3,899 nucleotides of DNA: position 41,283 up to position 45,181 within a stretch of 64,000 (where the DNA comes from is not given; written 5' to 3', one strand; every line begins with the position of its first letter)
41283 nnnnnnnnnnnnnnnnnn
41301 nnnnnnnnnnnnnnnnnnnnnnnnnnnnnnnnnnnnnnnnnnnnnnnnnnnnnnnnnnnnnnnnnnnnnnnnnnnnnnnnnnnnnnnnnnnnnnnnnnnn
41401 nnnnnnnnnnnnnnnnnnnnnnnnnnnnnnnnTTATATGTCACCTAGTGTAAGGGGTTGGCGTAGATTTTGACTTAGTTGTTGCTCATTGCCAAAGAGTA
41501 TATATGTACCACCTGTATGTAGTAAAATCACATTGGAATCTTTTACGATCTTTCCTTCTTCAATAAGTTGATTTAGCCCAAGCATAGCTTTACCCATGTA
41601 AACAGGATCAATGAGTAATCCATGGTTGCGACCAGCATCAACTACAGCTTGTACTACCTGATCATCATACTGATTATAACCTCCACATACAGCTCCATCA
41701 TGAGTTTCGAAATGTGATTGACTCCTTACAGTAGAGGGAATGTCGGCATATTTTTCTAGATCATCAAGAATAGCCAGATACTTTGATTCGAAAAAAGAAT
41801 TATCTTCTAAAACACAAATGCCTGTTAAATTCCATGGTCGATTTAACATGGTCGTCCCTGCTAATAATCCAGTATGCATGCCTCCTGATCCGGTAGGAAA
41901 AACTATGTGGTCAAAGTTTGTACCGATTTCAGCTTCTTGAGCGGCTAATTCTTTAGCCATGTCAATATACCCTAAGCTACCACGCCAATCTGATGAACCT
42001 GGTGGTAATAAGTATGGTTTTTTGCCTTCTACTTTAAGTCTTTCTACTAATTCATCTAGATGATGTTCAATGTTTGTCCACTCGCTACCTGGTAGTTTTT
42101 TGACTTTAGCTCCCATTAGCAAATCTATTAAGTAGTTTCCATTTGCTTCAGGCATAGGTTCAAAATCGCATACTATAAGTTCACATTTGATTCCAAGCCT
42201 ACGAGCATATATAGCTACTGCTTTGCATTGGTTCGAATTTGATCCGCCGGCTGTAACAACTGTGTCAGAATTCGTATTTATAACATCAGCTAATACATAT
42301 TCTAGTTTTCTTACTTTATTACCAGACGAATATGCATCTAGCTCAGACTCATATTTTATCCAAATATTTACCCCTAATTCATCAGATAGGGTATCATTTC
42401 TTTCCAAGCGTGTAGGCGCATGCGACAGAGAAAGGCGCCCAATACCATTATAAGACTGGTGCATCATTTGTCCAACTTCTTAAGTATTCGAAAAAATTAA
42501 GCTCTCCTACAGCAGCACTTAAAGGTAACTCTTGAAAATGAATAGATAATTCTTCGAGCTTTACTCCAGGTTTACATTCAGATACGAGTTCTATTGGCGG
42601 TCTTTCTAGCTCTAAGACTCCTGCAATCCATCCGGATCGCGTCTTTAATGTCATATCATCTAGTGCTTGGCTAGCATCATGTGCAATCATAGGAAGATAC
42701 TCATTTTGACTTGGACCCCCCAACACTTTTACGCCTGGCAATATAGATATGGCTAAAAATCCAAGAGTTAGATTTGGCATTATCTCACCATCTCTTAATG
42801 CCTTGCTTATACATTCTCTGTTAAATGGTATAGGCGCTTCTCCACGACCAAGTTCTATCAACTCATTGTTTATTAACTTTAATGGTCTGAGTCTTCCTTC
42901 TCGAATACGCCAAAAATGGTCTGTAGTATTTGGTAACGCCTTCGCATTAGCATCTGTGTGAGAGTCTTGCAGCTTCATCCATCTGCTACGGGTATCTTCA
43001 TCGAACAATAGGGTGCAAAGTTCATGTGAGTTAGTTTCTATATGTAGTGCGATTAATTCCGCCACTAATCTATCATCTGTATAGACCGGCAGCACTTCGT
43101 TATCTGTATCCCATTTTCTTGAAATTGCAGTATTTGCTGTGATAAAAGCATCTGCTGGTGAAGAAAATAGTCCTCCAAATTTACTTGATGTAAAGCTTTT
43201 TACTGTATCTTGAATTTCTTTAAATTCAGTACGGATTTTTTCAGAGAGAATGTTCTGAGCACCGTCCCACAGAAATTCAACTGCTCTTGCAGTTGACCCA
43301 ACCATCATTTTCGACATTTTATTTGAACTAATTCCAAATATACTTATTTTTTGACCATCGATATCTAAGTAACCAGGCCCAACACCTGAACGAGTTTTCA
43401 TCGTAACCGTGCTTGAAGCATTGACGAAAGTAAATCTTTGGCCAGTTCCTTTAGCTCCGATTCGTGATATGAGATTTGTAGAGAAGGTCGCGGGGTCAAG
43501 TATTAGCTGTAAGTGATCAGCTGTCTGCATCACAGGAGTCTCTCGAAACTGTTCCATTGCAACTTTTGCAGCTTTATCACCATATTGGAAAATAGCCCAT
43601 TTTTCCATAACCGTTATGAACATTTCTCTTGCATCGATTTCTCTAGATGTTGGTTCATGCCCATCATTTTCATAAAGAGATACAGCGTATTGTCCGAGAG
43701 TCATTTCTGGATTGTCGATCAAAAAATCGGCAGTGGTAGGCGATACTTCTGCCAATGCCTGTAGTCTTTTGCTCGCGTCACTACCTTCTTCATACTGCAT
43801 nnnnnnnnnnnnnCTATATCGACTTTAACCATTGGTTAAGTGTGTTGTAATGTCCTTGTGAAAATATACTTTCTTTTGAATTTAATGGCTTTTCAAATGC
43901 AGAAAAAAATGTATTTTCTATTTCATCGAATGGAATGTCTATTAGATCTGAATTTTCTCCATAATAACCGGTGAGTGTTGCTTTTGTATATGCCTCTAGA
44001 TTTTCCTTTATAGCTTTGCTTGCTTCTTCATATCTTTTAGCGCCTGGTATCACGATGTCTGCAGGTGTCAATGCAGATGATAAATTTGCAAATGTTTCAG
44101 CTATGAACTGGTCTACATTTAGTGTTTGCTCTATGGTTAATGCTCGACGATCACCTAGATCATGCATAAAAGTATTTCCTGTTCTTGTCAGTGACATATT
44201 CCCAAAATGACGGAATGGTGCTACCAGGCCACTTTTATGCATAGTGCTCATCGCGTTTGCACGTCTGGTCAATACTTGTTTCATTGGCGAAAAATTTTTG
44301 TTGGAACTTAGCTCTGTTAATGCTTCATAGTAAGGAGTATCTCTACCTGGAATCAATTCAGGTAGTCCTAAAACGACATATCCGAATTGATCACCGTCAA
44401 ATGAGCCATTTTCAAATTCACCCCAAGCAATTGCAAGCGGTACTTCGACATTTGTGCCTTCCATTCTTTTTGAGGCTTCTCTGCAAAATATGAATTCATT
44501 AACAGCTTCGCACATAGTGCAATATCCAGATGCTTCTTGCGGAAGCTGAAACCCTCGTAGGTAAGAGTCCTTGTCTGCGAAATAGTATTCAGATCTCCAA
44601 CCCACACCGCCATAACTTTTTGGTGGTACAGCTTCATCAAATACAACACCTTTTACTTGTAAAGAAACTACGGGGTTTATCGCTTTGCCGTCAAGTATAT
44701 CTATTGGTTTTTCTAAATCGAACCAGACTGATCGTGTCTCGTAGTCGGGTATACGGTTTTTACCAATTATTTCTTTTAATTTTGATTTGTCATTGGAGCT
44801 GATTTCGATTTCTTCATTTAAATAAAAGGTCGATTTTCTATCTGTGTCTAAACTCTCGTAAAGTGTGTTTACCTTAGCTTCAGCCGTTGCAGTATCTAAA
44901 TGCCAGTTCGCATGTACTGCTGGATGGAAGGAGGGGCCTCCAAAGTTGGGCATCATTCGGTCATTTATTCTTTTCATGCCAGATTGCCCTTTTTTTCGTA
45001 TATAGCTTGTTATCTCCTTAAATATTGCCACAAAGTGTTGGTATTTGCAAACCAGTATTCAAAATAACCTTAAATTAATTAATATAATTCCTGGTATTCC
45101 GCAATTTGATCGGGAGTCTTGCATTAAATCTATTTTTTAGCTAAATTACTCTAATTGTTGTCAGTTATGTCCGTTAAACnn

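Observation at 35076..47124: gatCAB split by an ~11.8-kb insertion bounded by a diverged ~130-bp direct repeat of the gatB 5' end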

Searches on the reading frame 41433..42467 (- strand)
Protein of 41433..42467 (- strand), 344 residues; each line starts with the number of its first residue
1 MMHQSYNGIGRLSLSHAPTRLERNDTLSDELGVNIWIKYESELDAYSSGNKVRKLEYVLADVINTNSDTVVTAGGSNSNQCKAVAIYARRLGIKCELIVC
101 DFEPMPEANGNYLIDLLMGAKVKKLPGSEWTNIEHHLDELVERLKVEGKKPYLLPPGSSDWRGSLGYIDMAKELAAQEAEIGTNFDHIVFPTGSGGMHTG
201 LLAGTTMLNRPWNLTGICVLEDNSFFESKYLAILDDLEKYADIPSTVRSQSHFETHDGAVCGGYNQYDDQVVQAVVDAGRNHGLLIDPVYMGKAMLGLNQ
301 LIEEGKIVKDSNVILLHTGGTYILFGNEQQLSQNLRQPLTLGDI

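Call 8: search_protein_families(library=pfam, proteins=[window:41433-42467:-], max_evalue=0.01)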
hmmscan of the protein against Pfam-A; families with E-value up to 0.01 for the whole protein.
window:41433-42467:- (344 aa): 1 family
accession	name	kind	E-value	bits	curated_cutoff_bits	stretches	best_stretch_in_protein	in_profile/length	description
PF00291.31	PALP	-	1.4e-38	133.3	35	1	13-319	2-295/295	Pyridoxal-phosphate dependent enzyme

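Call 37: search_protein_families(library=ncbifam, proteins=[window:41433-42467:-], max_evalue=0.001)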
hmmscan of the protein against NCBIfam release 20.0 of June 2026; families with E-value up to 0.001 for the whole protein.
window:41433-42467:- (344 aa): 19 families
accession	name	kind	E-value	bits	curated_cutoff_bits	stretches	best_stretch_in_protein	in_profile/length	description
NF052482.1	sulfolyase_CuyA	equivalog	1.4e-72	244.3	450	1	9-331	6-331/332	D-cysteate sulfo-lyase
TIGR01275.1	ACC_deam_rel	subfamily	1.6e-68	231.4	289.4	1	12-331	1-321/321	pyridoxal phosphate-dependent enzymes, D-cysteine desulfhydrase family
NF052537.1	CoM_syn_XcbE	exception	7.4e-58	196.2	450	1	8-325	5-321/322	coenzyme M biosynthesis enzyme XcbE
NF010646.0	PRK14045.1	equivalog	1.8e-51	175.4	550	1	20-326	23-320/329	1-aminocyclopropane-1-carboxylate deaminase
NF003030.0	PRK03910.1-3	equivalog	1.9e-51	175.2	429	1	2-329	6-333/338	D-cysteine desulfhydrase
TIGR01274.1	ACC_deam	equivalog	1.8e-48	165.4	392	1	9-324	5-327/337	1-aminocyclopropane-1-carboxylate deaminase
NF003032.0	PRK03910.1-5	equivalog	2.1e-47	161.9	469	1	4-328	5-327/330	D-cysteine desulfhydrase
NF003029.0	PRK03910.1-1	equivalog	3.2e-45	155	610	1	8-326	8-323/328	D-cysteine desulfhydrase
NF006390.0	PRK08639.1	equivalog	1.9e-07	30.4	421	1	16-321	23-314/418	threonine ammonia-lyase IlvA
NF005600.0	PRK07334.1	equivalog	1.5e-05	23.8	496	1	18-217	28-209/408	threonine ammonia-lyase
NF005680.0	PRK07476.1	equivalog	3.5e-05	22.9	413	1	11-105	16-107/326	hydroxyectoine utilization dehydratase EutB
TIGR02079.1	THD1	equivalog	4.9e-05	22.3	440.55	1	18-288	16-277/410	threonine ammonia-lyase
NF006050.0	PRK08197.1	equivalog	7.7e-05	21.6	303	0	12-127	74-182/406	threonine synthase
NF009130.0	PRK12483.1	subfamily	0.0002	20.1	801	1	19-146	38-157/521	threonine ammonia-lyase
NF006674.0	PRK09224.1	subfamily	0.00022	20.1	577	1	19-203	26-193/508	threonine ammonia-lyase IlvA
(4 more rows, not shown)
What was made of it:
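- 41433..42467 (-): Cargo 6: PLP enzyme of the D-cysteine desulfhydrase / ACC deaminase / CuyA family. PALP 1.4e-38; TIGR01275 at 231 bits and CuyA at 244 bits, both below cutoff (calls 8, 37).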

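Call 82: search_protein_families(library=phrogs, proteins=[window:41433-42467:-], max_evalue=0.001)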
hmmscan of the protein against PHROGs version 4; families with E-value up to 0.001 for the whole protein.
window:41433-42467:- (344 aa): 1 family
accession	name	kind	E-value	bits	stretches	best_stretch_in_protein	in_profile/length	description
phrog_3650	-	unknown function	4.6e-07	30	1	48-211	62-227/392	-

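Call 83: search_protein_families(library=padloc, proteins=[window:41433-42467:-], max_evalue=0.001)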
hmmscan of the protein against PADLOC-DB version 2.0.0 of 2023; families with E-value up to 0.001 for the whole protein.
window:41433-42467:- (344 aa): 0 families

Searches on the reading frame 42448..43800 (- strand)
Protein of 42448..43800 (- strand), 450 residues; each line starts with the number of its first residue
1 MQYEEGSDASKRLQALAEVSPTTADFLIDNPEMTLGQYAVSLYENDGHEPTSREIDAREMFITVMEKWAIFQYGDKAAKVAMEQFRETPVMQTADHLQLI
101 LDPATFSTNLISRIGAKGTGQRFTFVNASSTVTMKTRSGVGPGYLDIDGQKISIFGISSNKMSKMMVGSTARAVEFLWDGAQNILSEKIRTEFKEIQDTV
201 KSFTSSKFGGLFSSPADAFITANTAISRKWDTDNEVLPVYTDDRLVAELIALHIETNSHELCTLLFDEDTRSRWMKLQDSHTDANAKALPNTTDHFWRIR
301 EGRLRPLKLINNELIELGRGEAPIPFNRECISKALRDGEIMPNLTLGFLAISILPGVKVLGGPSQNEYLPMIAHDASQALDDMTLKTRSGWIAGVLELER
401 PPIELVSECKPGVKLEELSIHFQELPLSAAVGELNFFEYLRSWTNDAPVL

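Call 8: search_protein_families(library=pfam, proteins=[window:42448-43800:-], max_evalue=0.01)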
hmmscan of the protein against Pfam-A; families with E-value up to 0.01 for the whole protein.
window:42448-43800:- (450 aa): 0 families

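Call 37: search_protein_families(library=ncbifam, proteins=[window:42448-43800:-], max_evalue=0.001)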
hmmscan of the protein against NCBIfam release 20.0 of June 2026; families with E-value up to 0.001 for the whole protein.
window:42448-43800:- (450 aa): 0 families

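Call 51: search_solved_structures(query=window:42448-43800:-, max_evalue=1)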
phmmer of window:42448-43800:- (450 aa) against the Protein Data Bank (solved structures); distinct sequences matched with E-value up to 1: 0.

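Call 62: predict_structure(protein=window:42448-43800:-)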
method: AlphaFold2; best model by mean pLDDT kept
length: 450 residues; sequences in the alignment: 1
mean_pLDDT: 32.7   pTM: 0.21
mean pLDDT of the five models: 32.7, 31.7, 31.0, 30.5, 29.7
residues with pLDDT >= 90: 0; 70-90: 0; 50-70: 1; < 50: 449
segments of 3 or more residues with pLDDT < 50: 1-193, 195-450
pLDDT, mean of each block of 10 residues (from residue 1): 33 36 36 36 36 34 36 35 37 31 31 32 32 34 35 32 26 36 36 45 35 36 34 28 30 30 32 34 31 30 27 31 32 34 32 30 33 34 29 28 28 31 31 34 31
secondary structure, 60 per line:
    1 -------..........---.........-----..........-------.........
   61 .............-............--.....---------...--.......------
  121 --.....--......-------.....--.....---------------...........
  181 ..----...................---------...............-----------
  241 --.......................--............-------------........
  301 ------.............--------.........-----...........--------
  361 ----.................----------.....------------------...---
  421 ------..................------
elements in order: H8-17 H21-29 H35-44 H52-73 H75-86 H89-93 H108-114 E123-127 E130-135 E143-147 E150-154 H170-182 H187-205 H215-229 H243-265 H268-279 H293-300 H307-319 H328-336 H342-352 H365-381 H392-396 H427-444

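Call 64: search_protein_representatives(protein=window:42448-43800:-)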
Query: 450 residues. Proteins with E-value up to 0.001 (for the whole library): 261; up to 1e-10: 139; up to 1e-30: 27. The best 150 are listed.
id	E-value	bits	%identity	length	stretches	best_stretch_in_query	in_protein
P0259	6.8e-78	278.9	37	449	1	5-447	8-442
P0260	7.1e-66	239.3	38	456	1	11-441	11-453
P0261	3.9e-59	217.1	35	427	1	31-444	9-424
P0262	2.4e-55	204.6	38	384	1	80-446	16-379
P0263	2.5e-54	201.2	37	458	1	87-446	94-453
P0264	4.6e-50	187.2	35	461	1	35-442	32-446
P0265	1.2e-46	175.9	35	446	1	13-380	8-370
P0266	3.3e-45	171.2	38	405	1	77-371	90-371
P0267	3.8e-43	164.4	32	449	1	15-445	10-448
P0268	2.9e-41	158.2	33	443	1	10-444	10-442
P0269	1.3e-40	156.1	30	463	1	28-386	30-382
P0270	4.4e-38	147.7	33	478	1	25-369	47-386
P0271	1.6e-37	145.9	32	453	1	51-441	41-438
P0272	2.0e-35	139.0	28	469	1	7-444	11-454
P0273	1.0e-34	136.6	29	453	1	34-388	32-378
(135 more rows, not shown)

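Call 66: search_solved_structures(query=A4, max_evalue=1)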
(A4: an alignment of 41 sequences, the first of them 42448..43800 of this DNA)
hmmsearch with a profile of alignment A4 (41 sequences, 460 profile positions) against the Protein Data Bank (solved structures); distinct sequences matched with E-value up to 1: 7.
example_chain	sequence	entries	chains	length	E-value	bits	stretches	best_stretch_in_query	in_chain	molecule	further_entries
9h91_X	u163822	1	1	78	0.12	14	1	271-313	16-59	50S ribosomal protein L28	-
6w1s_Q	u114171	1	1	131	0.31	12.7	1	176-242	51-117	Mediator of RNA polymerase II transcription subunit 22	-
3hxz_A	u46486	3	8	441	0.35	12.5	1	243-335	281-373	Alanyl-tRNA synthetase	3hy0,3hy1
3hxu_A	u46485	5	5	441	0.35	12.5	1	243-335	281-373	Alanyl-tRNA synthetase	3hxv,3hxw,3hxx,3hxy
9nfi_A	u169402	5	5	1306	0.52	12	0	72-114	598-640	Permeability Glycoprotein (P-gp)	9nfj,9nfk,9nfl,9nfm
8t1i_Q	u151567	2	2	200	0.74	11.4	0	177-242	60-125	Mediator of RNA polymerase II transcription subunit 22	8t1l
2hh7_A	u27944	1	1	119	0.82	11.3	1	38-101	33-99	Hypothetical protein CsoR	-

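Call 67: search_protein_families(library=pfam, alignment_id=A4, max_evalue=0.01)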
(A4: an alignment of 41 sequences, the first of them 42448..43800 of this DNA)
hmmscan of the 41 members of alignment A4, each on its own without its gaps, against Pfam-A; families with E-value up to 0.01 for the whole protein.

A. member 1, window:42448-43800:- (450 aa): 0 families

B. families by the number of members that match (of 41 scanned): 1 family
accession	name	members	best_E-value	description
PF22189.2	RickCE_N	1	0.0041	RickCE N-terminal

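Call 79: find_related_loci(query=A5, collection=genome_contigs, flank=8000)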
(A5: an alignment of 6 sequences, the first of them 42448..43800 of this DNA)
Query A5 (450 aa) in genome_contigs; peptide patterns used: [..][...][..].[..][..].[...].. (x = any residue, [..] = any of these).
15 stretches matched a pattern; 1 encode a relative of the query (tblastn E <= 1e-3); 1 distinct loci.
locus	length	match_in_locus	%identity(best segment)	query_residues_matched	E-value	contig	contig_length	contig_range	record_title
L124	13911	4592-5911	36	13-440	1e-74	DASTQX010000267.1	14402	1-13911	MAG TPA_asm: Pyrinomonadaceae bacterium isolate SMAG_U2236 k141_77595, whole genome shotgun sequence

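Call 82: search_protein_families(library=phrogs, proteins=[window:42448-43800:-], max_evalue=0.001)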
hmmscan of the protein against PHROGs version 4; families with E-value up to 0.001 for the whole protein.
window:42448-43800:- (450 aa): 0 families

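Call 83: search_protein_families(library=padloc, proteins=[window:42448-43800:-], max_evalue=0.001)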
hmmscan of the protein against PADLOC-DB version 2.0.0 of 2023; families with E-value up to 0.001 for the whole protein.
window:42448-43800:- (450 aa): 0 families

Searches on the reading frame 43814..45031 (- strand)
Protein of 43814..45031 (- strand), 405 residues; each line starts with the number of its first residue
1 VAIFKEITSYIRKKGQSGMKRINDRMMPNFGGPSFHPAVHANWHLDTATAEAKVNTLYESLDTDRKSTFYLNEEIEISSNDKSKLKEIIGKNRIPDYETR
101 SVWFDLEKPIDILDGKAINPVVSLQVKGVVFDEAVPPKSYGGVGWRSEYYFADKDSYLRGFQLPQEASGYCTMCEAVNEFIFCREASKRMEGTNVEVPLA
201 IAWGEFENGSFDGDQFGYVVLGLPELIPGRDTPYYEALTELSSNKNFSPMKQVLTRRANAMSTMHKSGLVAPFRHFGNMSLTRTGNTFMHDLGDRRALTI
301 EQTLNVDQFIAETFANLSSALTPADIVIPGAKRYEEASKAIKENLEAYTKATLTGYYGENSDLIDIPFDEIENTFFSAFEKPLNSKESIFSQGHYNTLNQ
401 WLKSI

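Call 8: search_protein_families(library=pfam, proteins=[window:43814-45031:-], max_evalue=0.01)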
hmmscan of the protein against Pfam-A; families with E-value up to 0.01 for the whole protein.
window:43814-45031:- (405 aa): 0 families

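Call 37: search_protein_families(library=ncbifam, proteins=[window:43814-45031:-], max_evalue=0.001)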
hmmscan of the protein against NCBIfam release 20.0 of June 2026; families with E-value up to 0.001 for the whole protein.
window:43814-45031:- (405 aa): 0 families

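Call 52: search_solved_structures(query=window:43814-45031:-, max_evalue=1)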
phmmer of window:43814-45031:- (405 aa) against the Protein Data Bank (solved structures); distinct sequences matched with E-value up to 1: 0.
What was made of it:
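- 43814..45031 (-): Cargo 8: protein of 387-405 aa, unknown function. No Pfam, NCBIfam or PDB hit (calls 8, 37, 52).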

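Call 63: predict_structure(protein=window:43814-45031:-)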
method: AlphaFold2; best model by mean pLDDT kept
length: 405 residues; sequences in the alignment: 1
mean_pLDDT: 34.7   pTM: 0.22
mean pLDDT of the five models: 34.7, 34.1, 28.0, 27.8, 26.3
residues with pLDDT >= 90: 0; 70-90: 0; 50-70: 18; < 50: 387
segments of 3 or more residues with pLDDT < 50: 1-338, 352-361, 363-365, 373-405
pLDDT, mean of each block of 10 residues (from residue 1): 31 35 35 27 34 40 33 37 42 37 37 32 34 33 25 23 25 29 31 28 28 32 30 36 34 35 31 26 28 28 35 40 38 46 56 46 48 46 37 40 35
secondary structure, 60 per line:
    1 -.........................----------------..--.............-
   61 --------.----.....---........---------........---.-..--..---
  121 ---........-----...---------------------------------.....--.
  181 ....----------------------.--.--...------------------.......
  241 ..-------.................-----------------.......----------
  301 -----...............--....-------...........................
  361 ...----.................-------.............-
elements in order: H2-26 H47-59 E74-78 H82-89 E99-106 E124-131 E173-177 E180-184 H234-242 H250-266 H284-290 H306-320 H323-326 H334-363 H368-384 H392-404
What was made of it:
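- Tried and rejected: AlphaFold single-sequence models of the two unknown cargo proteins were unusable (pLDDT 33-35; calls 62, 63), so no fold search was run.
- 43814..45031 (-): The AF2 model was unusable (call 63).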

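Call 82: search_protein_families(library=phrogs, proteins=[window:43814-45031:-], max_evalue=0.001)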
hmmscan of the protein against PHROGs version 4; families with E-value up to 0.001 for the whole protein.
window:43814-45031:- (405 aa): 0 families

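Call 83: search_protein_families(library=padloc, proteins=[window:43814-45031:-], max_evalue=0.001)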
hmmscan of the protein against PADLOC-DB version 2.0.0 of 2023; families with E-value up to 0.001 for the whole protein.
window:43814-45031:- (405 aa): 0 families
